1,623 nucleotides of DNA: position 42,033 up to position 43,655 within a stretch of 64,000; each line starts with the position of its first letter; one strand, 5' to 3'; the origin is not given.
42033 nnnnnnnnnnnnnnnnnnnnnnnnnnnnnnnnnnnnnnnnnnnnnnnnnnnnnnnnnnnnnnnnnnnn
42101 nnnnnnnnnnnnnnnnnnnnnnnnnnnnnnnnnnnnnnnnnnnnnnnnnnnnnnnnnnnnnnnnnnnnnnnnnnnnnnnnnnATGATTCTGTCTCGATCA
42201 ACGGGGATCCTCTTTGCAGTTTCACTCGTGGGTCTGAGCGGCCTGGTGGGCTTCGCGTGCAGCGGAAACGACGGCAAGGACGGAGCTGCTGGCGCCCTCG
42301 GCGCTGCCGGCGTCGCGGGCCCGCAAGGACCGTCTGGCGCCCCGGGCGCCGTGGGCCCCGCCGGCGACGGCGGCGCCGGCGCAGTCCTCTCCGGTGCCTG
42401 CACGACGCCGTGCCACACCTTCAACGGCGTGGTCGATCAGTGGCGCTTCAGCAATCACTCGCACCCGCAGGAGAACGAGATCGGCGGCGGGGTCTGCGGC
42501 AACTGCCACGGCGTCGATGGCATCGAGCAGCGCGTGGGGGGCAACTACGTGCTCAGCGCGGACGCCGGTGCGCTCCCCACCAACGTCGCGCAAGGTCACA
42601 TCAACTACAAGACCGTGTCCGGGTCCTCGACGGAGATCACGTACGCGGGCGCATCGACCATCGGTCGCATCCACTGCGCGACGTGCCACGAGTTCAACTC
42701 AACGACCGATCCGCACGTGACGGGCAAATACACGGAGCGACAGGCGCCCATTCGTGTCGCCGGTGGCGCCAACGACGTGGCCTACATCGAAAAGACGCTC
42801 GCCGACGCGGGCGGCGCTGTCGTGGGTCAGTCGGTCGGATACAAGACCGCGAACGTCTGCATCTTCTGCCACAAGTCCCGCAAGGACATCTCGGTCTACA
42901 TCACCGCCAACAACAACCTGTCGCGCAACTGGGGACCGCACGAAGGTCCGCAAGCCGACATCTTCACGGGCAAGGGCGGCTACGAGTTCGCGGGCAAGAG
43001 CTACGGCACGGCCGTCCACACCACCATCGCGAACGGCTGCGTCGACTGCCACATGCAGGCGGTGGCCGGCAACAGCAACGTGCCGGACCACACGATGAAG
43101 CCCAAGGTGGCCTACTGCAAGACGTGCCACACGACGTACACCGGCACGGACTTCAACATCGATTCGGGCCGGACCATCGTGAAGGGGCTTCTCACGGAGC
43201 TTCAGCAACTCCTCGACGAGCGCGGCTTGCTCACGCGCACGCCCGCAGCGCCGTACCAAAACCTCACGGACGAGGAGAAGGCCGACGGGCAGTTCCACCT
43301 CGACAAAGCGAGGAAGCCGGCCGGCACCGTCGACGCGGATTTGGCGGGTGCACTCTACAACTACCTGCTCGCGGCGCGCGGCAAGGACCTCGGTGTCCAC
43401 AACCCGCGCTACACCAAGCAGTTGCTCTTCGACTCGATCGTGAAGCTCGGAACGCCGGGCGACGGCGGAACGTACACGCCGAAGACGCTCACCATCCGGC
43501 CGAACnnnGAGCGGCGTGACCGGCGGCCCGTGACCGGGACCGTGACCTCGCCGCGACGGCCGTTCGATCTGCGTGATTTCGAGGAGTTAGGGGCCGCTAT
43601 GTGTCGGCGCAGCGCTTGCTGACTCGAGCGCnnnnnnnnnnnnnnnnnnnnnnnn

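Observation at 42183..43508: Collagen-like triple-helix repeat fused to a multiheme cytochrome lipoprotein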

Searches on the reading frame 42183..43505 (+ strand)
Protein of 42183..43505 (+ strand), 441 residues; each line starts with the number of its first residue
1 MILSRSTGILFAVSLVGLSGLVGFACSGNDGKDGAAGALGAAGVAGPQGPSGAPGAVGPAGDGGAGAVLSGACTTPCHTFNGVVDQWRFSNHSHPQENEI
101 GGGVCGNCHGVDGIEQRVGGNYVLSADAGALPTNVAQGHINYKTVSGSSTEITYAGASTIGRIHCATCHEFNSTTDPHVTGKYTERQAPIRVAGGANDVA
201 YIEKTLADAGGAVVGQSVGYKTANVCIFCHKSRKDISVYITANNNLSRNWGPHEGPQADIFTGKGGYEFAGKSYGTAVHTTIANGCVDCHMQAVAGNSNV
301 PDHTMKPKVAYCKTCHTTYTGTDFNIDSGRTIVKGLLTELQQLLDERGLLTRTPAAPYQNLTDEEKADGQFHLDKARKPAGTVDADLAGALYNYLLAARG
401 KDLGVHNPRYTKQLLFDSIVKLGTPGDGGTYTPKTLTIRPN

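Call 3: search_protein_families(library=pfam, proteins=[window:42183-43505:+], max_evalue=0.1)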
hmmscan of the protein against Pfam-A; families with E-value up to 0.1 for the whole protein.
window:42183-43505:+ (441 aa): 8 families
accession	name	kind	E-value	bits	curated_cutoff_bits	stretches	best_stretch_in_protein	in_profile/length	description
PF14522.11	Cytochrome_C7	-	1.6e-07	31.4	24.8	1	277-320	6-52/67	Cytochrome c7 and related cytochrome c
PF14537.11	Cytochrom_c3_2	-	1.6e-05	25.7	25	1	279-320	2-37/79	Cytochrome c3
PF22113.1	Mtrc-MtrF_II-IV_dom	-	3.5e-05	23.8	30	0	157-317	23-164/176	Outer membrane cytochrome MtrC/MtrF-like, domains II/IV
PF01391.23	Collagen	-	0.0001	22.4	27.2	1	28-64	10-46/60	Collagen triple helix repeat (20 copies)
PF02335.20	Cytochrom_C552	-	0.0006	19.3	24.1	1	274-418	235-369/438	Cytochrome c552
PF22678.1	Cytochrom_c_NrfB-like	-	0.0027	18.6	27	0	105-180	1-76/89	Cytochrome c-type protein NrfB-like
PF13442.11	Cytochrome_CBB3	-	0.026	15.3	27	0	160-186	10-34/68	Cytochrome C oxidase, cbb3-type, subunit III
PF09699.15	Paired_CXXCH_1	-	0.083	13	20.6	1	279-318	1-38/41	Doubled CXXCH motif (Paired_CXXCH_1)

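Call 4: search_protein_families(library=ncbifam, proteins=[window:42183-43505:+], max_evalue=0.1)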
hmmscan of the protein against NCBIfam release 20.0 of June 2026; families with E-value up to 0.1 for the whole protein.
window:42183-43505:+ (441 aa): 7 families
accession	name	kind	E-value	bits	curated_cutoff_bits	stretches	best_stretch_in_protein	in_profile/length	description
NF041028.1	decahem_GSU2203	exception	0.00035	19.9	325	0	285-321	127-212/317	GSU2203 family decaheme c-type cytochrome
TIGR03508.1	decahem_SO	subfamily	0.00062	19.3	192.2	0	73-182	5-114/258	DmsE family decaheme c-type cytochrome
NF038329.2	gly_rich_SclB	equivalog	0.0041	16.1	325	1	28-64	256-292/442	LPXTG-anchored collagen-like adhesin Scl2/SclB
TIGR03507.1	decahem_SO1788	subfamily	0.0054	15.2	209.3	1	224-321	182-281/672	OmcA/MtrC family decaheme c-type cytochrome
NF038330.1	adhesin_SclA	exception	0.0097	15.6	400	1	27-64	212-249/405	LPXTG-anchored collagen-like adhesin Scl1/SclA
TIGR04257.1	nanowire_3heme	domain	0.015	15.4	40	1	277-318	18-60/75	c(7)-type cytochrome triheme domain-containing protein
NF008339.0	PRK11125.1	equivalog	0.019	13.6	595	0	275-318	278-327/487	ammonia-forming cytochrome c nitrite reductase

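Call 5: find_homologous_proteins(query=window:42183-43505:+, max_evalue=0.001)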
Query window:42183-43505:+ (441 aa): 451 proteins with E <= 0.001 among 8000 candidates; the best 120 are listed.
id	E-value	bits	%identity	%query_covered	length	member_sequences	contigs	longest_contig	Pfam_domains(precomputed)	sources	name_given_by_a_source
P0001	9.3e-298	1005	99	100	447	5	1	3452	PF14537.12,PF14522.12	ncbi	-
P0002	5.6e-186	637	67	100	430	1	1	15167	PF14537.12,PF02335.21,PF14522.12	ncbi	-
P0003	1.0e-174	600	62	100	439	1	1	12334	PF14522.12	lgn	-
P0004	1.7e-174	599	62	100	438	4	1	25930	PF14537.12,PF02335.21,PF14522.12,PF22113.2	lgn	-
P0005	1.8e-174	599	58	100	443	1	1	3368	PF13442.12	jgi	jgi:hypothetical protein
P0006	6.5e-174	597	60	100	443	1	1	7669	-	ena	-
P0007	7.7e-174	597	62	100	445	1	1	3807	PF14522.12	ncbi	-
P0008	3.5e-172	591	61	100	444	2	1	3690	-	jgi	jgi:hypothetical protein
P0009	5.8e-172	591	65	80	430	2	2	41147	PF01391.24,PF14522.12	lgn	-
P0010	1.3e-171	590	64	90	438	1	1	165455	PF14537.12,PF03264.20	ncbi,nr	ncbi:MAG: hypothetical protein JST00_38460 [Deltaproteobacteria bacterium]|nr:hypothetical protein [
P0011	2.2e-171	589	61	95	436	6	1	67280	PF14537.12,PF14522.12,PF22113.2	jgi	-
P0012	2.8e-171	589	61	100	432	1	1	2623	PF14537.12,PF14522.12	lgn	-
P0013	3.8e-171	588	65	80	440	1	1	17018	-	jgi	jgi:hypothetical protein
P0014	5.9e-171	587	62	96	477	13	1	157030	PF01391.24,PF14522.12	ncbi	-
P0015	8.3e-171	587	64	81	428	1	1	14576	-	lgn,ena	-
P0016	2.6e-170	585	64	93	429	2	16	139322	PF01391.24,PF14522.12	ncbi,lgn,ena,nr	ncbi:MAG: hypothetical protein KC657_17270 [Myxococcales bacterium]|nr:hypothetical protein [Myxococ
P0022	1.2e-167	577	61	100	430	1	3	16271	PF01391.24,PF14522.12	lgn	-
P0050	7.0e-163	561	58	100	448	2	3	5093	PF01391.24,PF14522.12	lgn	-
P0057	2.2e-162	559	59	96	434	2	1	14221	PF01391.24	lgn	-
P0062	3.0e-161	555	62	86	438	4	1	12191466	PF14522.12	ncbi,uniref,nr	ncbi:hypothetical protein [Labilithrix luteola]|uniref:hypothetical protein n=1 Tax=Labilithrix lute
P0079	2.4e-158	546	59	96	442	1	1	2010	PF01391.24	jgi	jgi:hypothetical protein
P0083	7.5e-158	544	56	100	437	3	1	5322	PF01391.24,PF14522.12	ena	-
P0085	2.6e-157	542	59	81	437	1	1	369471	-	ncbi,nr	ncbi:MAG: hypothetical protein KF819_02415 [Labilithrix sp.]|nr:hypothetical protein [Labilithrix sp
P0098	3.2e-155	536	57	94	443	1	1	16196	PF01391.24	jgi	jgi:hypothetical protein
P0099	3.6e-155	535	56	100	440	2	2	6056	PF01391.24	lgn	-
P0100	4.4e-155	535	55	96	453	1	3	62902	PF01391.24,PF14522.12,PF22113.2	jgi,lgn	jgi:hypothetical protein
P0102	1.1e-154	534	56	97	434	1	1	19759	PF01391.24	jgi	jgi:hypothetical protein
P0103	9.4e-154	531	54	100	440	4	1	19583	PF01391.24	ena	-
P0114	9.7e-151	521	56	97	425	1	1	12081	PF01391.24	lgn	-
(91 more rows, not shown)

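Call 11: search_solved_structures(query=A1, max_evalue=1, show_alignments=2)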
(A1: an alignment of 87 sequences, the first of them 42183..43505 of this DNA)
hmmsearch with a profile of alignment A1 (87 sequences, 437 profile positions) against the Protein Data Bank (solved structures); distinct sequences matched with E-value up to 1: 53.
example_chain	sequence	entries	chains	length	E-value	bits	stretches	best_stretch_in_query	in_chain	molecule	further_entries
9wxp_CJ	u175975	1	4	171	0.00015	24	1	11-59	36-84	Collagen alpha-1(IX) chain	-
9wxp_CK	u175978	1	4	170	0.0039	19.3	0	24-54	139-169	Collagen type IX alpha 2 chain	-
9wxp_CA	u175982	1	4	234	0.005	19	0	26-54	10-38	Fibrillar collagen NC1 domain-containing protein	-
6v8i_BN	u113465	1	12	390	0.011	17.9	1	24-56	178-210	Fiber Upper, gp68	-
9wxp_ED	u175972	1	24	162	0.016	17.3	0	30-60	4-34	Collagen type II alpha 1 chain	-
9wxp_DA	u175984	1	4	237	0.024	16.7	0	26-57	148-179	Fibrillar collagen NC1 domain-containing protein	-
9wxp_BK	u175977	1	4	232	0.024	16.7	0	29-64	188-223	Collagen type IX alpha 2 chain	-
9wxp_BJ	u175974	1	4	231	0.041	15.9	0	31-54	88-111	Collagen alpha-1(IX) chain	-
1oah_A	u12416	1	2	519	0.044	15.9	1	268-319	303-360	CYTOCHROME C NITRITE REDUCTASE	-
9wxp_AJ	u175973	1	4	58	0.072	15.2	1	27-56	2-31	Collagen type IX alpha 1 chain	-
9wxp_DC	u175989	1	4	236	0.079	15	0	27-63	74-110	Fibrillar collagen NC1 domain-containing protein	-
9wxp_CC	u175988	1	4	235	0.11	14.6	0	26-54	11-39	Collagen type XI alpha 1 chain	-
2rf7_A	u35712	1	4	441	0.11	14.5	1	268-340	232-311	Cytochrome c-552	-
9wxp_AD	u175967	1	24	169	0.12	14.4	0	29-62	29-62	Collagen type II alpha 1 chain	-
4wjy_A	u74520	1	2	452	0.12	14.4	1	268-340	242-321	Cytochrome c-552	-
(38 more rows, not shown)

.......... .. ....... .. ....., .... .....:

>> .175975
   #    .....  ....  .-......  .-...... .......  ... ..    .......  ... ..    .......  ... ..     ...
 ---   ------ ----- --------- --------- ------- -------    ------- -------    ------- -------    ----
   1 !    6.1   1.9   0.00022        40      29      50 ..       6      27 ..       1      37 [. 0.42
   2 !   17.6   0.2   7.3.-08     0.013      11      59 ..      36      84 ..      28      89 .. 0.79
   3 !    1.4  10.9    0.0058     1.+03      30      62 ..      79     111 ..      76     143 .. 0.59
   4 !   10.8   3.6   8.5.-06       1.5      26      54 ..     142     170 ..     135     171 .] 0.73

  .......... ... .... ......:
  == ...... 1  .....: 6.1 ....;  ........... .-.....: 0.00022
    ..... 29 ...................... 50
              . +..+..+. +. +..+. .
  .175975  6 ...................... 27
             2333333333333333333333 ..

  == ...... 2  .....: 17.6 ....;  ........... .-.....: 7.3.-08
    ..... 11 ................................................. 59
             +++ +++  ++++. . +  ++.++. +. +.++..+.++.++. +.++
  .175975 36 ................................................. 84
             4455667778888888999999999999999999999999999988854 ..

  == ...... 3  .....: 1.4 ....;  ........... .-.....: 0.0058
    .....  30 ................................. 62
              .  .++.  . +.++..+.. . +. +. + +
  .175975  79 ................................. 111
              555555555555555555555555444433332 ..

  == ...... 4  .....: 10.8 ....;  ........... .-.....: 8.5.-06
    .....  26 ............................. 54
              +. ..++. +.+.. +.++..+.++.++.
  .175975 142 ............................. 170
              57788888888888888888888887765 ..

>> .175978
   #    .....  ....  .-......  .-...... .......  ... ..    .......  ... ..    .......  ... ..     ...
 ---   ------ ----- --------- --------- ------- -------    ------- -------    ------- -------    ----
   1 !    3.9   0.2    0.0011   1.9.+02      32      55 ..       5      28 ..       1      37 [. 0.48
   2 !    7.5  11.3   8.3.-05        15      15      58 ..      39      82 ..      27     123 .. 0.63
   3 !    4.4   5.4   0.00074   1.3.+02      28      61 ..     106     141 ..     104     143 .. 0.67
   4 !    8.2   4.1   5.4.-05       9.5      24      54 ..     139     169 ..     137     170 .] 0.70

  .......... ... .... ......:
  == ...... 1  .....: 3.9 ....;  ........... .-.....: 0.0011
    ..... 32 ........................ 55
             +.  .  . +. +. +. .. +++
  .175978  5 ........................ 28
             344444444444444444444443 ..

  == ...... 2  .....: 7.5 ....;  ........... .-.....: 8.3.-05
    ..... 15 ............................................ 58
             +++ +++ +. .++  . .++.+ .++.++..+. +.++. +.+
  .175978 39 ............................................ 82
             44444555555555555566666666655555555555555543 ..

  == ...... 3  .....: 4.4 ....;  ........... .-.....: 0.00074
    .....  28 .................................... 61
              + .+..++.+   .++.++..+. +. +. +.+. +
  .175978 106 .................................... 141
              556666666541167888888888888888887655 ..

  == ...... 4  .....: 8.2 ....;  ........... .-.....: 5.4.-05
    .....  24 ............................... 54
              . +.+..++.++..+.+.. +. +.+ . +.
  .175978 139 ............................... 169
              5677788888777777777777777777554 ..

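Call 13: find_encoding_contigs(protein=P0062, flank=10000, max_places=2)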
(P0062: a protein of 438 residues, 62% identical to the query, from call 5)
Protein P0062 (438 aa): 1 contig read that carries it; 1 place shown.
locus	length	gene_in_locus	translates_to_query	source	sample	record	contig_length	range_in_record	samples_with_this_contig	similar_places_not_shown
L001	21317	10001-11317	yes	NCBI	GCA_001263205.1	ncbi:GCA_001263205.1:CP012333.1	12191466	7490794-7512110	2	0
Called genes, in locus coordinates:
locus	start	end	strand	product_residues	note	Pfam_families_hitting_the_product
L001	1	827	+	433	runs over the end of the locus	-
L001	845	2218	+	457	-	PF25390:WD40_RLD, PF13540:RCC1_2, PF25390:WD40_RLD, PF13540:RCC1_2 (weak), PF00415:RCC1, PF13540:RCC1_2 (weak)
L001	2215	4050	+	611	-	PF17517:IgGFc_binding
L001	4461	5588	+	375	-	-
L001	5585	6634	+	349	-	PF09699:Paired_CXXCH_1 (faint), PF14522:Cytochrome_C7 (weak)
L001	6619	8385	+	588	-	PF02085:Cytochrom_CIII (faint), PF09699:Paired_CXXCH_1 (faint), PF14537:Cytochrom_c3_2 (weak), PF14522:Cytochrome_C7 (weak)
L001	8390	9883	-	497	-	PF14522:Cytochrome_C7 (faint), PF09698:GSu_C4xC__C2xCH (weak)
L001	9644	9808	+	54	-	-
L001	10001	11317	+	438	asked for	PF14522:Cytochrome_C7 (faint)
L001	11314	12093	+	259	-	-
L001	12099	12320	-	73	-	-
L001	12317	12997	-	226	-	PF03264:Cytochrom_NNT, PF22113:Mtrc-MtrF_II-IV_dom (faint)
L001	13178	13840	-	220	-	-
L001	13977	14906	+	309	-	-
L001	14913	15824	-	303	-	-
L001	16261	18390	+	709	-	PF00009:GTP_EFTU, PF03144:GTP_EFTU_D2, PF22042:EF-G_D2, PF14492:EFG_III, PF16658:RF3_C, PF03764:EFG_IV, PF00679:EFG_C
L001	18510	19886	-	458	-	PF00512:HisKA, PF02518:HATPase_c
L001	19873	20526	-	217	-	PF00072:Response_reg, PF00486:Trans_reg_C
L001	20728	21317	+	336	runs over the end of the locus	PF01569:PAP2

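Call 14: find_encoding_contigs(protein=P0085, flank=10000, max_places=2)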
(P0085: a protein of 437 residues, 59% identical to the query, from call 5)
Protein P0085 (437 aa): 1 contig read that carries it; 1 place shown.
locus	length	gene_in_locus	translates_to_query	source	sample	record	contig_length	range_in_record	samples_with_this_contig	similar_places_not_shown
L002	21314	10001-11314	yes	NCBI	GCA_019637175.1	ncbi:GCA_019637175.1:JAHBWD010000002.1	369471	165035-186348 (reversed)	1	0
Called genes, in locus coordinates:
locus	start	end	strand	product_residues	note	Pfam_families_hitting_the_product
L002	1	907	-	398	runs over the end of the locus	PF00512:HisKA (weak), PF02518:HATPase_c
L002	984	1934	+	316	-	PF11563:Protoglobin, PF01740:STAS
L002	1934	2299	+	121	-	PF01740:STAS, PF13466:STAS_2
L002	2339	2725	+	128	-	PF13581:HATPase_c_2 (weak), PF02518:HATPase_c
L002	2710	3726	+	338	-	PF13581:HATPase_c_2, PF07228:SpoIIE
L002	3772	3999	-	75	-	-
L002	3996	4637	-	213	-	PF03264:Cytochrom_NNT, PF22113:Mtrc-MtrF_II-IV_dom (faint)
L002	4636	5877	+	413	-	-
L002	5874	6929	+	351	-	PF09699:Paired_CXXCH_1 (faint), PF14537:Cytochrom_c3_2 (faint), PF14522:Cytochrome_C7 (weak)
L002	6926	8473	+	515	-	-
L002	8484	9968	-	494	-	PF14522:Cytochrome_C7 (faint), PF09698:GSu_C4xC__C2xCH (weak)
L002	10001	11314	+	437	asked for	-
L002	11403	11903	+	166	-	PF01243:PNPOx_N, PF12900:Pyridox_ox_2 (weak)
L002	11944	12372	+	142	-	-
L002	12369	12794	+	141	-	PF20398:DUF6691, PF04143:Sulf_transp (weak)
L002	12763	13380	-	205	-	-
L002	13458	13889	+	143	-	PF00571:CBS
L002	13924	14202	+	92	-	-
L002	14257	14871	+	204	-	PF02798:GST_N, PF13417:GST_N_3, PF13409:GST_N_2, PF13410:GST_C_2 (faint), PF00043:GST_C, PF14497:GST_C_3 (weak)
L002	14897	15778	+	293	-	PF00293:NUDIX, PF01814:Hemerythrin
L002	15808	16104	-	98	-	PF00076:RRM_1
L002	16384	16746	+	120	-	-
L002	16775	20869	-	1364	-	PF01339:CheB_methylest, PF03705:CheR_N, PF01739:CheR, PF13596:PAS_10, PF08448:PAS_4, PF00512:HisKA, PF02518:HATPase_c, PF00072:Response_reg, +1 more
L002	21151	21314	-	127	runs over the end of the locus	-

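Call 19: predict_structure(alignment_id=A1)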
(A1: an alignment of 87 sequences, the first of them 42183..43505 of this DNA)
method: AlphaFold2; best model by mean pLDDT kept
length: 441 residues; sequences in the alignment: 87
mean_pLDDT: 79.0   pTM: 0.79
mean pLDDT of the five models: 79.0, 76.5, 73.3, 72.6, 69.6
residues with pLDDT >= 90: 168; 70-90: 151; 50-70: 63; < 50: 59
segments of 3 or more residues with pLDDT < 50: 1-3, 5-10, 17-25, 45-70
pLDDT, mean of each block of 10 residues (from residue 1): 48 48 47 53 45 39 43 56 59 53 70 82 88 89 90 69 73 80 74 82 79 88 87 89 93 81 92 92 89 80 84 93 92 98 98 94 97 94 97 94 91 98 92 97 84
secondary structure, 60 per line:
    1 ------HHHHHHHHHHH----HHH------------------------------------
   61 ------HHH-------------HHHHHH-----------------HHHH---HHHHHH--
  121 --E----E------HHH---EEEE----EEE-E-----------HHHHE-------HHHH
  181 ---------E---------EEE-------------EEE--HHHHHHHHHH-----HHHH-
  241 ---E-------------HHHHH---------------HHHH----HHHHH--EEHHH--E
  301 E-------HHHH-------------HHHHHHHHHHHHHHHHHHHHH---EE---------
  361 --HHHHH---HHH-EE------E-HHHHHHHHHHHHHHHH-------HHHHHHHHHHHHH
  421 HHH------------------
elements in order: H7-17 H83-88 H106-109 H113-118 E141-144 E149-151 H165-168 H177-180 E200-202 E216-218 H221-230 H236-239 H258-262 H278-281 H286-290 H309-312 H326-346 H363-367 H385-400 H408-423

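Call 23: fold_search(model_id=the predicted structure, library=pdb)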
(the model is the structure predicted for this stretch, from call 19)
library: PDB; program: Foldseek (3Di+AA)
matches with E <= 10: 35; with E <= 0.001: 0
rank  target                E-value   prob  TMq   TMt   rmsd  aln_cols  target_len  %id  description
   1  4wjy_A                1.1e-03  1.00  0.31  0.31   9.5       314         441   15  Esherichia coli nitrite reductase NrfA H264N (released 2015-03-11)
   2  2rf7_A                2.9e-03  0.99  0.31  0.31   9.9       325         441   15  Crystal structure of the escherichia coli nrfa mutant Q263E (released 2008-03-25)
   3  3ubr_A                4.1e-03  0.91  0.30  0.30  14.0       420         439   14  Laue structure of Shewanella oneidensis cytochrome-c Nitrite Reductase (released 2012-04-25)
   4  2j7a_B                6.1e-03  0.85  0.24  0.22  13.4       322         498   14  Crystal structure of cytochrome c nitrite reductase NrfHA complex from Desulfovibrio vulgaris (released 2006-12-06)
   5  2j7a_H                6.4e-03  0.82  0.24  0.21  14.1       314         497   15  Crystal structure of cytochrome c nitrite reductase NrfHA complex from Desulfovibrio vulgaris (released 2006-12-06)
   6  1gu6_A                7.6e-03  0.97  0.31  0.31  10.2       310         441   15  Structure of the Periplasmic Cytochrome c Nitrite Reductase from Escherichia coli (released 2002-03-08)
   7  6v0a_D                8.9e-03  0.98  0.20  0.20  10.0       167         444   17  Crystal structure of cytochrome c nitrite reductase from the bacterium Geobacter lovleyi with bound sulfate (released 2020-06-17)
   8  6v0a_B                9.5e-03  0.97  0.20  0.20  10.1       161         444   19  Crystal structure of cytochrome c nitrite reductase from the bacterium Geobacter lovleyi with bound sulfate (released 2020-06-17)
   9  1oah_A                1.1e-02  0.75  0.24  0.22  13.8       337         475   13  Cytochrome c Nitrite Reductase from Desulfovibrio desulfuricans ATCC 27774: The relevance of the two calcium sites in  (released 2003-05-08)
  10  2j7a_D                1.2e-02  0.84  0.25  0.23  13.3       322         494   15  Crystal structure of cytochrome c nitrite reductase NrfHA complex from Desulfovibrio vulgaris (released 2006-12-06)
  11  2j7a_K                1.2e-02  0.84  0.25  0.23  13.3       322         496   14  Crystal structure of cytochrome c nitrite reductase NrfHA complex from Desulfovibrio vulgaris (released 2006-12-06)
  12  6v0a_F                1.6e-02  0.95  0.19  0.19  10.1       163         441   21  Crystal structure of cytochrome c nitrite reductase from the bacterium Geobacter lovleyi with bound sulfate (released 2020-06-17)
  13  1oah_B                1.7e-02  0.82  0.26  0.24  13.4       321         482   13  Cytochrome c Nitrite Reductase from Desulfovibrio desulfuricans ATCC 27774: The relevance of the two calcium sites in  (released 2003-05-08)
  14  2j7a_A                1.8e-02  0.84  0.23  0.20  11.8       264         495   14  Crystal structure of cytochrome c nitrite reductase NrfHA complex from Desulfovibrio vulgaris (released 2006-12-06)
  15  2rdz_A                1.9e-02  0.97  0.27  0.27   9.0       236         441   15  High Resolution Crystal Structure of the Escherichia coli Cytochrome c Nitrite Reductase. (released 2008-03-25)
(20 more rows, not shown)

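Call 37: search_protein_representatives(protein=window:42390-43505:+)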
Query: 372 residues. Proteins with E-value up to 0.001 (for the whole library): 919; up to 1e-10: 298; up to 1e-30: 23. The best 150 are listed.
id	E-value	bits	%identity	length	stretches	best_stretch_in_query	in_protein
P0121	1.7e-121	422.4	58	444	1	3-353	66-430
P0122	2.1e-97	343.1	52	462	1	2-354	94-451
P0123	4.4e-96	338.8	52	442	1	2-357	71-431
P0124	6.9e-86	305.2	60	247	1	128-356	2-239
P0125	6.1e-85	302.1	47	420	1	3-353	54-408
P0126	3.2e-77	276.7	48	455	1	2-356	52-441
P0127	9.1e-75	268.6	43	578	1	5-354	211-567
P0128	1.1e-72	261.7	41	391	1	3-355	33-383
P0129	9.0e-71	255.5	46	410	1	3-355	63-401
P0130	3.5e-69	250.2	44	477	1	3-354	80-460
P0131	5.6e-68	246.3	48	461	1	58-340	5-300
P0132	4.6e-62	226.8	48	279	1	92-350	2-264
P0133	2.0e-61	224.7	44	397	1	2-352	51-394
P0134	1.2e-57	212.3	44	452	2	3-276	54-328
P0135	1.4e-55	205.4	46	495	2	1-285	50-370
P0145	1.7e-29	119.6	34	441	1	28-369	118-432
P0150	2.1e-24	102.8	38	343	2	148-350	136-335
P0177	4.5e-19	85.3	37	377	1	152-350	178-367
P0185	2.0e-17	79.8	36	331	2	153-350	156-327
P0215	9.3e-16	74.4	35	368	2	91-351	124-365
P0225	2.3e-15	73.1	30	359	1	36-350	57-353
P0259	2.7e-14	69.6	31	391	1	67-350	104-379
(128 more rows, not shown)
